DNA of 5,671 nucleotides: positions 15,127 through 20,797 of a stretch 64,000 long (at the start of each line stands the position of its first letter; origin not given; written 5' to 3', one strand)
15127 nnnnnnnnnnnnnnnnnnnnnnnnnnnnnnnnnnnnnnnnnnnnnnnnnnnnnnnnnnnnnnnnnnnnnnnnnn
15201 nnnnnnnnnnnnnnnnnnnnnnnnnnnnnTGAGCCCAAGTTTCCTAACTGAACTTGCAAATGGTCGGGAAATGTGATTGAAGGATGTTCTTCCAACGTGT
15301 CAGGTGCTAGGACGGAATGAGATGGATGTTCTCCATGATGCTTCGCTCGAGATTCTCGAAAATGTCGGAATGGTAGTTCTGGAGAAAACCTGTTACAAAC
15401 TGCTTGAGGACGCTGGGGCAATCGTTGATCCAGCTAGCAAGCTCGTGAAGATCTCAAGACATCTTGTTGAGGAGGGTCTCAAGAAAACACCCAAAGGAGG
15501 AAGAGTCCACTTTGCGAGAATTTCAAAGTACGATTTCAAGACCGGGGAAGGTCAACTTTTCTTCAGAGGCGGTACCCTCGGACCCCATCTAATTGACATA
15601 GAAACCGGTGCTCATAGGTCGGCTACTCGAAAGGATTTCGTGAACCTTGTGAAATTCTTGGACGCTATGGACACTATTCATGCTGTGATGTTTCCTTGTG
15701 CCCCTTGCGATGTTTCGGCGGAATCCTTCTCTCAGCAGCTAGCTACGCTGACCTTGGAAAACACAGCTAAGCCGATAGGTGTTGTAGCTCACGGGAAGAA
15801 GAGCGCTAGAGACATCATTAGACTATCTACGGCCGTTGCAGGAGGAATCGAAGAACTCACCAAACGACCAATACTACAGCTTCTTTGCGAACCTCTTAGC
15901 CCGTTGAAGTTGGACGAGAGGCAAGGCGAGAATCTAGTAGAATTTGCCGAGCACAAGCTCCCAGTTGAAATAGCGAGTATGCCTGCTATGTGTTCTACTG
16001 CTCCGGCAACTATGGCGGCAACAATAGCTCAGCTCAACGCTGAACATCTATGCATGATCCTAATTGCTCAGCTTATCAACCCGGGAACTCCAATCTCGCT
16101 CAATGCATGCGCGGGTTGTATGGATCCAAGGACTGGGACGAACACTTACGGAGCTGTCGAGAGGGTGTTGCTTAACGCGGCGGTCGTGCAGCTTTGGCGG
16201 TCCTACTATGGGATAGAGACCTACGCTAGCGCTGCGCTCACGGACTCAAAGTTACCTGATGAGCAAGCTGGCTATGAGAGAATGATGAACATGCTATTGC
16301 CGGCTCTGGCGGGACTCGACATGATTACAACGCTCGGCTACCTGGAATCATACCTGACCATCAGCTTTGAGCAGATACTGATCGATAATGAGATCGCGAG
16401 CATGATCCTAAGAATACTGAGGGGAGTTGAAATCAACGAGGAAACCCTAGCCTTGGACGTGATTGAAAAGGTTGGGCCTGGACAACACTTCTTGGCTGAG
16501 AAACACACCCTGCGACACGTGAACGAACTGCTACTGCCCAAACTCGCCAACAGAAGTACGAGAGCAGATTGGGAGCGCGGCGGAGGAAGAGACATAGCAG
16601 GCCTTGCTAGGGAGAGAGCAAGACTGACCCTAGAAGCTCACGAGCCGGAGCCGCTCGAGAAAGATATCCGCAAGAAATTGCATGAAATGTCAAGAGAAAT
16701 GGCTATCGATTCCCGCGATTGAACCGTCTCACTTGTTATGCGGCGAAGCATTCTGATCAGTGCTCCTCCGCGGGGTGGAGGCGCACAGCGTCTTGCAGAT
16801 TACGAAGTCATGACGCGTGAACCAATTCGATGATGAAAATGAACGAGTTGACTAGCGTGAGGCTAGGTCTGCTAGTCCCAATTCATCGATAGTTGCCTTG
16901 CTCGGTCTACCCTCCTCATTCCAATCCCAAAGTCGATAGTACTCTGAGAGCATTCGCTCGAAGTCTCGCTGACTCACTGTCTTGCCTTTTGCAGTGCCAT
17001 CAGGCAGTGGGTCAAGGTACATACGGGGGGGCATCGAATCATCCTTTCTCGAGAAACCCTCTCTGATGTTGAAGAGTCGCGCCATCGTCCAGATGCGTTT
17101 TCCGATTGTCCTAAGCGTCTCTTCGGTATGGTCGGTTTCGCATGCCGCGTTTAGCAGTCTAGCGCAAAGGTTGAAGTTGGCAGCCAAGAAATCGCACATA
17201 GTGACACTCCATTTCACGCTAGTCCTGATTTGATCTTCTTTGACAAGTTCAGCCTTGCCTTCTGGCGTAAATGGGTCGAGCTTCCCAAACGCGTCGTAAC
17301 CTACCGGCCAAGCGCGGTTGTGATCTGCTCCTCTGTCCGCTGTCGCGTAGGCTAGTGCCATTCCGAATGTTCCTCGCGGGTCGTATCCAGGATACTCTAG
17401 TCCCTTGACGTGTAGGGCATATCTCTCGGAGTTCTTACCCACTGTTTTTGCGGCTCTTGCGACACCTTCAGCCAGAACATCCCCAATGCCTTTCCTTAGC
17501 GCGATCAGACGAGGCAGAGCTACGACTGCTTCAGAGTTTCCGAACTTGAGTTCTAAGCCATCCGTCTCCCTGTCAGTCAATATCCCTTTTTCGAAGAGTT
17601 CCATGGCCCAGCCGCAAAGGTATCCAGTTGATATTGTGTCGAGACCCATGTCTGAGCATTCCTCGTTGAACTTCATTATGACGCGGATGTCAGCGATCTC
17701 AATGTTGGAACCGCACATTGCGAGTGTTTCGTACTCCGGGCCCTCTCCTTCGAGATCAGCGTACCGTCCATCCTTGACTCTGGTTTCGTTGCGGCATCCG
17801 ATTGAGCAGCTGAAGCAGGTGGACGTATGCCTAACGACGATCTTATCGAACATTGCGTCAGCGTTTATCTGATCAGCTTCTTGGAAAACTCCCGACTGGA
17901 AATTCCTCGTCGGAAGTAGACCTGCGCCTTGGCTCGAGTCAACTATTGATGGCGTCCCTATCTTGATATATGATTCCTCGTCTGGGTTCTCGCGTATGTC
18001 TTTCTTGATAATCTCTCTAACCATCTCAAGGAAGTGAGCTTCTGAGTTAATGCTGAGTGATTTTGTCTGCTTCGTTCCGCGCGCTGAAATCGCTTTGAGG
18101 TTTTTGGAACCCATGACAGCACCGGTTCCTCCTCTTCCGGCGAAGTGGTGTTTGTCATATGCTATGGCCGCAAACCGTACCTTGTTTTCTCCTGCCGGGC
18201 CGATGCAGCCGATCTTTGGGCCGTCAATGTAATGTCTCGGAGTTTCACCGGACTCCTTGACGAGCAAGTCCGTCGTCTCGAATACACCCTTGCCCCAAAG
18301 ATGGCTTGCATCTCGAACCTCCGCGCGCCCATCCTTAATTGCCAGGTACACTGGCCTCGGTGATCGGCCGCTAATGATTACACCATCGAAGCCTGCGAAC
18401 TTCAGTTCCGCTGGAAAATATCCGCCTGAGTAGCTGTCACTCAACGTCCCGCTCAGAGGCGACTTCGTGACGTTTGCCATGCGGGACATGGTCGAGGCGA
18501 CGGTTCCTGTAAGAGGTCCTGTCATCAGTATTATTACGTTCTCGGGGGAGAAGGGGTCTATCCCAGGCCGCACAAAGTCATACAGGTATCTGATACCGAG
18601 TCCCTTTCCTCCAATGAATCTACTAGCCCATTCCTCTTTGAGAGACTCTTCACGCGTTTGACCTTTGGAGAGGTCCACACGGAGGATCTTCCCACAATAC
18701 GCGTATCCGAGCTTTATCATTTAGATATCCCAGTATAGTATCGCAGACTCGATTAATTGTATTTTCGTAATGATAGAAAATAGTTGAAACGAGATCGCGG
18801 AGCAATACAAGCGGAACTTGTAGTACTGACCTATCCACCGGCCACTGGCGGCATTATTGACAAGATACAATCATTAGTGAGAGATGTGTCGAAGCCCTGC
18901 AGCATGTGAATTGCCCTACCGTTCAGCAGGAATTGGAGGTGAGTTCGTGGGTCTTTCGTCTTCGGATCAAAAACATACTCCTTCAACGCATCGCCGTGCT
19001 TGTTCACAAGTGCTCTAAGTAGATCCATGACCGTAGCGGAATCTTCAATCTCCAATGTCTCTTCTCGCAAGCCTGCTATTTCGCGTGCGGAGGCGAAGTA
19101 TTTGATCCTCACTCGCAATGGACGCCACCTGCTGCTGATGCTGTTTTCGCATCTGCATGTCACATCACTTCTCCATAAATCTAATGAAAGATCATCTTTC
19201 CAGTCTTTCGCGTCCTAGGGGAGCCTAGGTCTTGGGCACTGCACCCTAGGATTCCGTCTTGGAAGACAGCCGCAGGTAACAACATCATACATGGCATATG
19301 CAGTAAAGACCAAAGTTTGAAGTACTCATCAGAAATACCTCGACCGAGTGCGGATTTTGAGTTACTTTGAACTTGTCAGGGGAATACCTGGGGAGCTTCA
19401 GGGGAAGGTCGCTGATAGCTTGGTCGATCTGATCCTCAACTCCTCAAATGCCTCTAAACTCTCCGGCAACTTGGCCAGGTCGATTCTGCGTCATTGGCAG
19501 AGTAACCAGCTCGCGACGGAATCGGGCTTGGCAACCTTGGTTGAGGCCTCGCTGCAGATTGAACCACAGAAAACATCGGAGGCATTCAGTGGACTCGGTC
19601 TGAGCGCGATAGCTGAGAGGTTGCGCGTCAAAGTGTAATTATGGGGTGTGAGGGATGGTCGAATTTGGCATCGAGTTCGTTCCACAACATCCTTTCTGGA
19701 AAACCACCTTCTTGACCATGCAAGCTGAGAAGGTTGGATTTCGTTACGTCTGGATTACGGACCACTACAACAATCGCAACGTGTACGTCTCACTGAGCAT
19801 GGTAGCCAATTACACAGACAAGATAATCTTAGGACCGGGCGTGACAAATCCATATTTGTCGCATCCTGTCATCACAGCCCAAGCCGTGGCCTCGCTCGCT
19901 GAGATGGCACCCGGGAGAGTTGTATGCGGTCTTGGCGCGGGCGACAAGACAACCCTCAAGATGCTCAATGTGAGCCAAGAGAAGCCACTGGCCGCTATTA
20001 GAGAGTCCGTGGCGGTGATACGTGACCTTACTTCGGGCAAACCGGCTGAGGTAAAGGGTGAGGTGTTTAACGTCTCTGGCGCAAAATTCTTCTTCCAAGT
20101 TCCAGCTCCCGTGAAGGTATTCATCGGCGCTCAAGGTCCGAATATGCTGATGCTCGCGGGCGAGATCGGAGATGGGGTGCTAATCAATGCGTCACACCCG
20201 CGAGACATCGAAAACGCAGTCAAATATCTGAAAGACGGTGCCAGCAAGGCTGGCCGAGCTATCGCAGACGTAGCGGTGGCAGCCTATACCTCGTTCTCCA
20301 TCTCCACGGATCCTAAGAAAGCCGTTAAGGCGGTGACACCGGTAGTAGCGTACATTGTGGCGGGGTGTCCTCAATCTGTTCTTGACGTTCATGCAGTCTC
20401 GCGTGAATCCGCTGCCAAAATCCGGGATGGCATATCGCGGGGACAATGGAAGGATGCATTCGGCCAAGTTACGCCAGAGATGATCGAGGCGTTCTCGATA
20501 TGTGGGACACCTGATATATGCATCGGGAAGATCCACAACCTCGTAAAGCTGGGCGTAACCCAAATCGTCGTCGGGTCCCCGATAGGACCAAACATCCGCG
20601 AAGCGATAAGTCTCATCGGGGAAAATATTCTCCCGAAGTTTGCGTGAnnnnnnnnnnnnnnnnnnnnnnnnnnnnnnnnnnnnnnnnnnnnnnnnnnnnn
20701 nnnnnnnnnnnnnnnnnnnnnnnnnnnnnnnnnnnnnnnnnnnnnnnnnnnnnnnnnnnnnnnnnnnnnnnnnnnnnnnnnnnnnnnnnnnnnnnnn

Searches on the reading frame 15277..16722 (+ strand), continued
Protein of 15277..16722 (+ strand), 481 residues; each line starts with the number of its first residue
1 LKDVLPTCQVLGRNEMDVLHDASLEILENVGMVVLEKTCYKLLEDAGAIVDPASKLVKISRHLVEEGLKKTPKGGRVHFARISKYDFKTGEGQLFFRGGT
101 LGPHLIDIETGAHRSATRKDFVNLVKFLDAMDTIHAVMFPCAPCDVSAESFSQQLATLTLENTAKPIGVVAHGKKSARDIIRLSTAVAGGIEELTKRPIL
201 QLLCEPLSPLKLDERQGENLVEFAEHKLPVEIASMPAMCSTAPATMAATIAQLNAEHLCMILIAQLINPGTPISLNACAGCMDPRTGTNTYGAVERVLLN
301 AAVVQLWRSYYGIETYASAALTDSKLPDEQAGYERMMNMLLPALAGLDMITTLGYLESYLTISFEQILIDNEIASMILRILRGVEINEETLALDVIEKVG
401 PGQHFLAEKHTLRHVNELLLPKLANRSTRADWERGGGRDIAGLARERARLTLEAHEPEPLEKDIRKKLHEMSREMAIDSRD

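Call 55: find_encoding_contigs(protein=P0121, flank=10000, max_places=2)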
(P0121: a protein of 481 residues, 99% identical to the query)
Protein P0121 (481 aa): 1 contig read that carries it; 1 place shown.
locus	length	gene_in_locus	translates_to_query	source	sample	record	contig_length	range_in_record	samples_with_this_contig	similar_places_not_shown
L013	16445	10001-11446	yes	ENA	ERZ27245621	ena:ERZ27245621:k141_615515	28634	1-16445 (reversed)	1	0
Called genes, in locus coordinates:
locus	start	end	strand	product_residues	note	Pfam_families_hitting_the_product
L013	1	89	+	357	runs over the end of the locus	PF00005:ABC_tran, PF08352:oligo_HPY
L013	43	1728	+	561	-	PF02129:Peptidase_S15, PF08530:PepX_C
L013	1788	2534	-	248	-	PF00106:adh_short, PF08659:KR, PF13561:adh_short_C2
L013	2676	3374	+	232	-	PF01411:tRNA-synt_2c (weak), PF07973:tRNA_SAD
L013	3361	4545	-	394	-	PF07690:MFS_1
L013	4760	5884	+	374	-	PF00465:Fe-ADH, PF13685:Fe-ADH_2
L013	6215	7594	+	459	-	PF02347:GDC-P, PF00266:Aminotran_5 (faint)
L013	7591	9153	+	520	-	PF21478:GcvP2_C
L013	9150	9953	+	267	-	PF00106:adh_short, PF08659:KR, PF23441:SDR, PF13561:adh_short_C2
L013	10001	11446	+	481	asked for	PF06253:MTTB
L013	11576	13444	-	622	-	PF02730:AFOR_N, PF01314:AFOR_C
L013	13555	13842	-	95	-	PF02597:ThiS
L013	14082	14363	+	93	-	-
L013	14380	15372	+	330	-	PF00296:Bac_luciferase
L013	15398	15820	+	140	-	PF02423:OCD_Mu_crystall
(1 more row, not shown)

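Call 57: find_related_loci(query=window:15277-16722:+, collection=metagenome_contigs, flank=10000)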
Query window:15277-16722:+ (481 aa) in metagenome_contigs; peptide patterns used: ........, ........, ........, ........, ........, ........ (x = any residue, [..] = any of these).
124 stretches matched a pattern; 3 encode a relative of the query (tblastn E <= 1e-3); 3 distinct loci.
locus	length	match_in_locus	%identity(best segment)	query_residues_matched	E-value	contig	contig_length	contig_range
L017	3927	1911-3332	71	5-479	0e+0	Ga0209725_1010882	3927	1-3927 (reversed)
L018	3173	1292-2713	71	5-479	0e+0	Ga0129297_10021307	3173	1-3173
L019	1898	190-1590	71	5-472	0e+0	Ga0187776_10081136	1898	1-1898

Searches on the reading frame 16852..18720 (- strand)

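Call 12: search_protein_families(library=ncbifam, max_evalue=0.00001, proteins=[window:16852-18720:-])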
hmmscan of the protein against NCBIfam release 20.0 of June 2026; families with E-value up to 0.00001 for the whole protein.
window:16852-18720:- (622 aa): 2 families
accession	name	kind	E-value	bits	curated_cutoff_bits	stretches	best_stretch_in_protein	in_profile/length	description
NF007354.0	PRK09849.1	equivalog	2.2e-65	221.6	868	1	7-226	7-217/703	aldehyde ferredoxin oxidoreductase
NF040818.1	GAPOR_Arch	equivalog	7.6e-14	50.9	1300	1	12-135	5-125/654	glyceraldehyde-3-phosphate:ferredoxin oxidoreductase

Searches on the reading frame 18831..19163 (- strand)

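Call 12: search_protein_families(library=ncbifam, max_evalue=0.00001, proteins=[window:18831-19163:-])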
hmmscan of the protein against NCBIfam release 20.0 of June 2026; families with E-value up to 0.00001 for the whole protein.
window:18831-19163:- (110 aa): 3 families
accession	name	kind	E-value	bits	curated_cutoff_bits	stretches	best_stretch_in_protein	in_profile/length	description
TIGR01687.1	moaD_arch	subfamily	6.2e-18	65.1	49.5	1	18-110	1-88/88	MoaD family protein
NF041918.1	SAMP1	equivalog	3.1e-17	62.9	60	1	19-110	2-91/91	ubiquitin-like small modifier protein 1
TIGR01682.1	moaD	equivalog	1.3e-11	45.2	66.15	1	18-110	1-80/80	molybdopterin converting factor subunit 1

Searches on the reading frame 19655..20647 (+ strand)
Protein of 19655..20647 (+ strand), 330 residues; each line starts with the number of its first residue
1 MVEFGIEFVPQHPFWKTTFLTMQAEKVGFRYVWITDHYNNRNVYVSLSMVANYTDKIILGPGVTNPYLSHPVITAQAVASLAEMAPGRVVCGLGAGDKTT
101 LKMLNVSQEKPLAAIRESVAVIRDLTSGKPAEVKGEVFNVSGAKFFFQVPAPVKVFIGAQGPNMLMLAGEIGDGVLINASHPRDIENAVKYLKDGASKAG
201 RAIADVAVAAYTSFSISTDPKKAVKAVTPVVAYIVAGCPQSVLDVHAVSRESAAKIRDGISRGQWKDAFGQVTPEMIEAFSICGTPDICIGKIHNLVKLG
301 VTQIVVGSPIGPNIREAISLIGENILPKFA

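Call 3: search_protein_families(library=pfam, proteins=[window:19655-20647:+])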
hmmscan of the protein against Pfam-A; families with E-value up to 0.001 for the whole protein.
window:19655-20647:+ (330 aa): 1 family
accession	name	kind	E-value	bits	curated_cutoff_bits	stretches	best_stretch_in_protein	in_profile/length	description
PF00296.26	Bac_luciferase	-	5.9e-61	207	27.9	1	21-303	29-314/314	Luciferase-like monooxygenase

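Call 4: search_protein_families(library=ncbifam, proteins=[window:19655-20647:+])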
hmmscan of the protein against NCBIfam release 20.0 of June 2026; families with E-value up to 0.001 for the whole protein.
window:19655-20647:+ (330 aa): 28 families (the best 25 are shown)
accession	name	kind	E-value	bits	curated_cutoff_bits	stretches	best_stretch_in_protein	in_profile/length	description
NF002619.0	PRK02271.1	equivalog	5.2e-123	410.5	276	1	3-329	2-328/329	5,10-methylenetetrahydromethanopterin reductase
TIGR03555.1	F420_mer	equivalog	1.2e-122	409.4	348.7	1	4-327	1-325/325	5,10-methylenetetrahydromethanopterin reductase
TIGR03842.1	F420_CPS_4043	hypoth_equivalog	4.4e-39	134.5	295.45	1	3-328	1-328/329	TIGR03842 family LLM class F420-dependent oxidoreductase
TIGR03841.1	F420_Rv3093c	subfamily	5e-30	104.9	213.65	1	16-306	11-294/298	LLM class F420-dependent oxidoreductase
TIGR04024.1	F420_NP1902A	hypoth_equivalog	3.1e-29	101.7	345.4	1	22-295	22-298/330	TIGR04024 family LLM class F420-dependent oxidoreductase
TIGR04465.1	ArgArg_F420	equivalog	2.7e-28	99.1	470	1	7-228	49-283/364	F420-dependent hydroxymycolic acid dehydrogenase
TIGR03557.1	F420_G6P_family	subfamily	2e-27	96.2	210.4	1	22-329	20-314/316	TIGR03557 family F420-dependent LLM class oxidoreductase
TIGR03564.1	F420_MSMEG_4879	subfamily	3.4e-27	95.7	234.25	1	23-229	7-213/265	TIGR03564 family F420-dependent LLM class oxidoreductase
TIGR03559.1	F420_Rv3520c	subfamily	7.3e-25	87.7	335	1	12-306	10-324/325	LLM class F420-dependent oxidoreductase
TIGR03857.1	F420_MSMEG_2249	hypoth_equivalog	7.7e-25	87.8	218.4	1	22-238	21-240/329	TIGR03857 family LLM class F420-dependent oxidoreductase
TIGR03619.1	F420_Rv2161c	subfamily_domain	3.7e-23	82.4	166.9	1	40-222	43-227/247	TIGR03619 family F420-dependent LLM class oxidoreductase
TIGR03617.1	F420_MSMEG_2256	subfamily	1.3e-22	80.1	278.15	1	23-313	3-305/318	TIGR03617 family F420-dependent LLM class oxidoreductase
TIGR03554.1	F420_G6P_DH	equivalog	2.2e-21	76.2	420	1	46-328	52-329/331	glucose-6-phosphate dehydrogenase (coenzyme-F420)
TIGR03560.1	F420_Rv1855c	subfamily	2.1e-18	67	231.4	1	9-207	7-223/227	TIGR03560 family F420-dependent LLM class oxidoreductase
TIGR03621.1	F420_MSMEG_2516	subfamily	4e-18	65.6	213.15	1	8-183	7-181/295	TIGR03621 family F420-dependent LLM class oxidoreductase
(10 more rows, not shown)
